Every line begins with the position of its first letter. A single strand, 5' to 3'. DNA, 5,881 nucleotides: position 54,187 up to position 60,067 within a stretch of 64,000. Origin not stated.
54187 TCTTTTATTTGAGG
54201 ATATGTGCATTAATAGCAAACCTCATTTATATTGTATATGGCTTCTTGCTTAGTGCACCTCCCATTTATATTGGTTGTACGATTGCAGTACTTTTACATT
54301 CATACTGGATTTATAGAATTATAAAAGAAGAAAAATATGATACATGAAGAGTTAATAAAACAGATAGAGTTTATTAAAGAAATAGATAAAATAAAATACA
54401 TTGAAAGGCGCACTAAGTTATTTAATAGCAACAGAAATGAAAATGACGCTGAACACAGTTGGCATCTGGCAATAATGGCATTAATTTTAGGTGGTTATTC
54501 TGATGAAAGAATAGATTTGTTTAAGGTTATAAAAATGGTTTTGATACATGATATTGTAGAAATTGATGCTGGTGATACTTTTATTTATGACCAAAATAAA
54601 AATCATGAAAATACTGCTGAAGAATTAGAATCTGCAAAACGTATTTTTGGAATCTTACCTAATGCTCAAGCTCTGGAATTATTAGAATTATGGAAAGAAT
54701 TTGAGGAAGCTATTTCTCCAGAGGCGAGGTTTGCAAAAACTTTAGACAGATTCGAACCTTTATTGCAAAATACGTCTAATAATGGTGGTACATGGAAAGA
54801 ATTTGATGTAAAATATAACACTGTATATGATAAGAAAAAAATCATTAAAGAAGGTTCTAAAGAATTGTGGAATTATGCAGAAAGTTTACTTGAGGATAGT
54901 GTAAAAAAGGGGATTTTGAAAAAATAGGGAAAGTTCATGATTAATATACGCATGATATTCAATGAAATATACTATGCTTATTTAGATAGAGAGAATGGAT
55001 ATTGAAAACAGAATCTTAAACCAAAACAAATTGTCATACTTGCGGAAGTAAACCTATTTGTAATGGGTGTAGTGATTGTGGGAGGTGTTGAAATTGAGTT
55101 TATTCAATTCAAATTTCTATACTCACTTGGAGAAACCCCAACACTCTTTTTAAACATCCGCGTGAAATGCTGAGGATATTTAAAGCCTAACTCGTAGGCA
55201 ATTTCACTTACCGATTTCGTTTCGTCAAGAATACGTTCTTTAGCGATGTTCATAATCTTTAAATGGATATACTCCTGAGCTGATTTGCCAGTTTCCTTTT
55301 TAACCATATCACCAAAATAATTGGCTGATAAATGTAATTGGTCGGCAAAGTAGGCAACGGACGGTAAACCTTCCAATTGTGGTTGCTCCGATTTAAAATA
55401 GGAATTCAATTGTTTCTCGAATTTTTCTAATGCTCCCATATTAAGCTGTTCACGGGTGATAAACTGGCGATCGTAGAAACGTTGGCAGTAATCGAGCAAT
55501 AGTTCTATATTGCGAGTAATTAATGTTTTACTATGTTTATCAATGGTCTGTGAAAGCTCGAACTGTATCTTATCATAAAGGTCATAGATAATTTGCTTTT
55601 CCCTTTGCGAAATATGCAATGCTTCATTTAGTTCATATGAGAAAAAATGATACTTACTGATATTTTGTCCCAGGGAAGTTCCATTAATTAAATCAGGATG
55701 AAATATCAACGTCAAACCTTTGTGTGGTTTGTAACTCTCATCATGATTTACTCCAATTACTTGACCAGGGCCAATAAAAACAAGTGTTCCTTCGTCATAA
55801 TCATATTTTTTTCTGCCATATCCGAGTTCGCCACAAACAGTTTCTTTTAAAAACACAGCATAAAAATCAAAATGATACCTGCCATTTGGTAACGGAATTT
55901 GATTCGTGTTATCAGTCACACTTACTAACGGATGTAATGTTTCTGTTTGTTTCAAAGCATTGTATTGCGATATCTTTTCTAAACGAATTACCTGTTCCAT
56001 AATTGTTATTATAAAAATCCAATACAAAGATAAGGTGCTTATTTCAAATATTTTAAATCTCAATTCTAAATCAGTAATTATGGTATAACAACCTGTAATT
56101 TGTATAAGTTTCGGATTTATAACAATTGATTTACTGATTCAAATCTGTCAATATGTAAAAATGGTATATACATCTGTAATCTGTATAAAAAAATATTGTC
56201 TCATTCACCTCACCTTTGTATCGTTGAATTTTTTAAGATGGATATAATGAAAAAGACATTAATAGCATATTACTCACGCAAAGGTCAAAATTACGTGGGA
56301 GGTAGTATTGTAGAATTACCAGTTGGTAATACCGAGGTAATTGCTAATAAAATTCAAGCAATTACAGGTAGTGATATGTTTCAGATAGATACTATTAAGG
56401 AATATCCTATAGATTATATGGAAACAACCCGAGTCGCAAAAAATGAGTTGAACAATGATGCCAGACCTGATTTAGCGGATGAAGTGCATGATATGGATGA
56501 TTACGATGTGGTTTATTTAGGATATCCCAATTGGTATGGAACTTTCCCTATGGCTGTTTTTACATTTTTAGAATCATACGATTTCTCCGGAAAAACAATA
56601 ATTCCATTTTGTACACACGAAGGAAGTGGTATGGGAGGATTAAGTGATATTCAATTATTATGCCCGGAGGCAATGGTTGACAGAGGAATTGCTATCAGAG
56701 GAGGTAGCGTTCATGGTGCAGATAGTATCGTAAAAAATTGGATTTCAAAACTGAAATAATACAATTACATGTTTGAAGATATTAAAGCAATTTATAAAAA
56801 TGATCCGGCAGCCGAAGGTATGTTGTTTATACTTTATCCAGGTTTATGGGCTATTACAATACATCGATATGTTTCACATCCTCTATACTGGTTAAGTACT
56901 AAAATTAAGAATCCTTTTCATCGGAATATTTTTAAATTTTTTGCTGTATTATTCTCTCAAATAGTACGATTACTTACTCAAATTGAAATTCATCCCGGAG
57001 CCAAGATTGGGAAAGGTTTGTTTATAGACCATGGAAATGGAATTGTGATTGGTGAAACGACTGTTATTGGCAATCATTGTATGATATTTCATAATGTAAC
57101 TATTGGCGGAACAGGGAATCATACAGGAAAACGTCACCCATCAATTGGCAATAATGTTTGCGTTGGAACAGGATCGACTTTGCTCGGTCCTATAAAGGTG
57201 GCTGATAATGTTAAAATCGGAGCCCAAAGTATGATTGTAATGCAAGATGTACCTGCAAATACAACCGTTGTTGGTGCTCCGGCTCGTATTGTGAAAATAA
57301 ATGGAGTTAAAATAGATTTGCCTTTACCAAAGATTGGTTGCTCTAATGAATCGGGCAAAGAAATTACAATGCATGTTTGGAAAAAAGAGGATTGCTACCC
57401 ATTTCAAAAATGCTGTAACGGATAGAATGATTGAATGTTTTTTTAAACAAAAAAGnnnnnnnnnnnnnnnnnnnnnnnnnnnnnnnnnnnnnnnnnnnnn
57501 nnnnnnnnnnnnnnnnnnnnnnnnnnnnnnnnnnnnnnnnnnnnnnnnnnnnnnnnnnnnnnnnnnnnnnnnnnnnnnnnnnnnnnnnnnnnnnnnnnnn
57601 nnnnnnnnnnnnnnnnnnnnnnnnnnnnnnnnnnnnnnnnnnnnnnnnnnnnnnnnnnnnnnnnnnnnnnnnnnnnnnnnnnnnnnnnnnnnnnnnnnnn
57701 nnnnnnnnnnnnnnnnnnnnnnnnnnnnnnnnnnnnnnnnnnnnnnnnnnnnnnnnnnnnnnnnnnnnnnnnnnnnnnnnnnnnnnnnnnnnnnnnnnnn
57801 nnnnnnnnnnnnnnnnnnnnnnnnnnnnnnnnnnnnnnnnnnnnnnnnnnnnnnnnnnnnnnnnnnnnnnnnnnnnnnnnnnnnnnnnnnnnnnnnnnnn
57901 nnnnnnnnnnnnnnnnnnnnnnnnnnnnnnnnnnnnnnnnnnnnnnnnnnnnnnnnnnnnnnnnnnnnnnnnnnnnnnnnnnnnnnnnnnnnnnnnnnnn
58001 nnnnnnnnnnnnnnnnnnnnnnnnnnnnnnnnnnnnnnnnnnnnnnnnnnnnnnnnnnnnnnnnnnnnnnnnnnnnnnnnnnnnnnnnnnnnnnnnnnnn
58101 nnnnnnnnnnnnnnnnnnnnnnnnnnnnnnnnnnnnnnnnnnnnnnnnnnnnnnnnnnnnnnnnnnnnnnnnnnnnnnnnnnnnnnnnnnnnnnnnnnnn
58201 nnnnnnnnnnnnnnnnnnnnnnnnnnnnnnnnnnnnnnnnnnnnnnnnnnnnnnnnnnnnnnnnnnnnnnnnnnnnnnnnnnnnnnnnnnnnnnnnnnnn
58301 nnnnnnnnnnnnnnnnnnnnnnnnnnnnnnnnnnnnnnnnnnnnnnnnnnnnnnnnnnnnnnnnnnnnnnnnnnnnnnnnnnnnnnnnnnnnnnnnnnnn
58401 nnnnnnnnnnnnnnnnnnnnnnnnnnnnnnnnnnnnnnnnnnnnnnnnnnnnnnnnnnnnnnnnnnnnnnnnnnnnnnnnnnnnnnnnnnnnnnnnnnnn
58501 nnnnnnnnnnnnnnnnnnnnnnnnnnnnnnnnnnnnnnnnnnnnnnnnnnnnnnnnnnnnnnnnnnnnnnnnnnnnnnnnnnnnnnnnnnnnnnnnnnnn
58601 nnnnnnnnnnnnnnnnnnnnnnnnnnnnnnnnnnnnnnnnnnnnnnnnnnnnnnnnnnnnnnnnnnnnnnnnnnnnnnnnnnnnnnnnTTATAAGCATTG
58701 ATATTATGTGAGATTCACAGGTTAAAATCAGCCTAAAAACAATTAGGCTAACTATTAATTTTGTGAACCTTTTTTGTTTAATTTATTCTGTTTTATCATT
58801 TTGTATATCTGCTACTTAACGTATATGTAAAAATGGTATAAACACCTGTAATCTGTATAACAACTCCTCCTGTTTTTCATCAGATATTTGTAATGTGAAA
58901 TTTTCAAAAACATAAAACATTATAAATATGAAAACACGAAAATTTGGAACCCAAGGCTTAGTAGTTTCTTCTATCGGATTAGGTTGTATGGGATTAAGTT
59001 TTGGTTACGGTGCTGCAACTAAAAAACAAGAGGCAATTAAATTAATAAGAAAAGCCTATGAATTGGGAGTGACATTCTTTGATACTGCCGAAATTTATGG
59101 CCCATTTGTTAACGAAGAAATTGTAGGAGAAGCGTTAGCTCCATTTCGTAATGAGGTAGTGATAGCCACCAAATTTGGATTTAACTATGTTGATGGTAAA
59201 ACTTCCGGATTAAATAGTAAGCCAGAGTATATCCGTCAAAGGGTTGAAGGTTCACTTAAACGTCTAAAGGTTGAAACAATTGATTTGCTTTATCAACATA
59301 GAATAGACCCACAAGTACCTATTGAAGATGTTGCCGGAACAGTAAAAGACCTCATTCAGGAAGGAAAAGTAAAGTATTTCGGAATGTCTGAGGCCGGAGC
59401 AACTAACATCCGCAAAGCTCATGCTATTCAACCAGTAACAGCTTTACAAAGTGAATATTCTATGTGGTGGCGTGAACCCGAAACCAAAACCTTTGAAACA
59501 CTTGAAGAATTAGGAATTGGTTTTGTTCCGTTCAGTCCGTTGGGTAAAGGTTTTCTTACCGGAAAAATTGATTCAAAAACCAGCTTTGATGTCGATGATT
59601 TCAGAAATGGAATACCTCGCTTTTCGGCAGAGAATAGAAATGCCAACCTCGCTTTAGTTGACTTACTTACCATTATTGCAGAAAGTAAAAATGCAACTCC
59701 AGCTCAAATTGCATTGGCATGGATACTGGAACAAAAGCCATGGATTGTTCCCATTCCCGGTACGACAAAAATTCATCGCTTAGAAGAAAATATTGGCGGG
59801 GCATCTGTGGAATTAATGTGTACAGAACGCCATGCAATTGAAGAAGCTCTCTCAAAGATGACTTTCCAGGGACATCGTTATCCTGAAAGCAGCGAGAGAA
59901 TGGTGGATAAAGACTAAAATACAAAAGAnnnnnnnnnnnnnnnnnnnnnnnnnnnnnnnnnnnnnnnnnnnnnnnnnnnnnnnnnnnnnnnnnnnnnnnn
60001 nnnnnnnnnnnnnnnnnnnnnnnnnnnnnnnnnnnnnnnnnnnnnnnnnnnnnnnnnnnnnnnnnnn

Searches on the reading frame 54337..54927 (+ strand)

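Call 45: search_protein_families(library=pfam, proteins=[window:54337-54927:+], max_evalue=0.00001)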
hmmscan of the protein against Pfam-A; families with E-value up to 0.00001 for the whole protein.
window:54337-54927:+ (196 aa): 3 families
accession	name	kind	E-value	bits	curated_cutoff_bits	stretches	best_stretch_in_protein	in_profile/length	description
PF13023.12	HD_3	-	2.9e-54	183.9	22.5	1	16-178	1-165/165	HD domain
PF12917.13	YfbR-like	-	8.7e-13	48.8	25.9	1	11-166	1-162/182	5'-deoxynucleotidase YfbR-like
PF01966.28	HD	-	6.5e-07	30.1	22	1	38-141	2-115/116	HD domain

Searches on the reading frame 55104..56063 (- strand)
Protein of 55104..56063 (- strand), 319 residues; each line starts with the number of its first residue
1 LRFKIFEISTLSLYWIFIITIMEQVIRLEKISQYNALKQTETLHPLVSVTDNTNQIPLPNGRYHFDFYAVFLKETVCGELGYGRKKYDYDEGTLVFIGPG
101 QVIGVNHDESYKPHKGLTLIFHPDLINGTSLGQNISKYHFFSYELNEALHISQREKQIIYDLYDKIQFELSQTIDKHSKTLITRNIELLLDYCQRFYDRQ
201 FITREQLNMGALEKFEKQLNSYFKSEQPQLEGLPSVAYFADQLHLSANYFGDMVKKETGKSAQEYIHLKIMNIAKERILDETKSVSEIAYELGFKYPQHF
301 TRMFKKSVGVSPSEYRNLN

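Call 45: search_protein_families(library=pfam, proteins=[window:55104-56063:-], max_evalue=0.00001)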
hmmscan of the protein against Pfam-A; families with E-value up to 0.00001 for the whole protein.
window:55104-56063:- (319 aa): 2 families
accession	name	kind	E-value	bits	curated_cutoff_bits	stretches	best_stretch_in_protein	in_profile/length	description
PF12833.13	HTH_18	-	7.6e-21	74.6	33.6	1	240-317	2-79/80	Helix-turn-helix domain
PF00165.29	HTH_AraC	-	2.1e-14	53.7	26.6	1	282-317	8-42/42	Bacterial regulatory helix-turn-helix proteins, AraC family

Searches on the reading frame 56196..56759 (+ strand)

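Call 45: search_protein_families(library=pfam, proteins=[window:56196-56759:+], max_evalue=0.00001)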
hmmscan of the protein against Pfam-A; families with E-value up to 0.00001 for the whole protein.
window:56196-56759:+ (187 aa): 1 family
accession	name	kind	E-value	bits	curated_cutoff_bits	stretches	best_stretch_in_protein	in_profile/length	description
PF12682.12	Flavodoxin_4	-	4e-26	91.8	24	1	44-185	11-154/155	Flavodoxin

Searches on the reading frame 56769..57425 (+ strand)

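Call 45: search_protein_families(library=pfam, proteins=[window:56769-57425:+], max_evalue=0.00001)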
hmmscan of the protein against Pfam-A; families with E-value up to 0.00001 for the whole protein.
window:56769-57425:+ (218 aa): 1 family
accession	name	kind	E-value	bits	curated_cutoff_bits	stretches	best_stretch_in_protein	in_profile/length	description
PF00132.30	Hexapep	-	2.6e-10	40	27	1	123-156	1-34/36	Bacterial transferase hexapeptide (six repeats)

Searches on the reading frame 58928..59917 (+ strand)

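Call 45: search_protein_families(library=pfam, proteins=[window:58928-59917:+], max_evalue=0.00001)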
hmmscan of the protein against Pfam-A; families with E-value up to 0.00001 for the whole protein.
window:58928-59917:+ (329 aa): 1 family
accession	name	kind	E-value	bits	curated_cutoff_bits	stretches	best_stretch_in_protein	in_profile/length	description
PF00248.27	Aldo_ket_red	-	2.5e-71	240.6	24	1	16-306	2-288/291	Aldo/keto reductase family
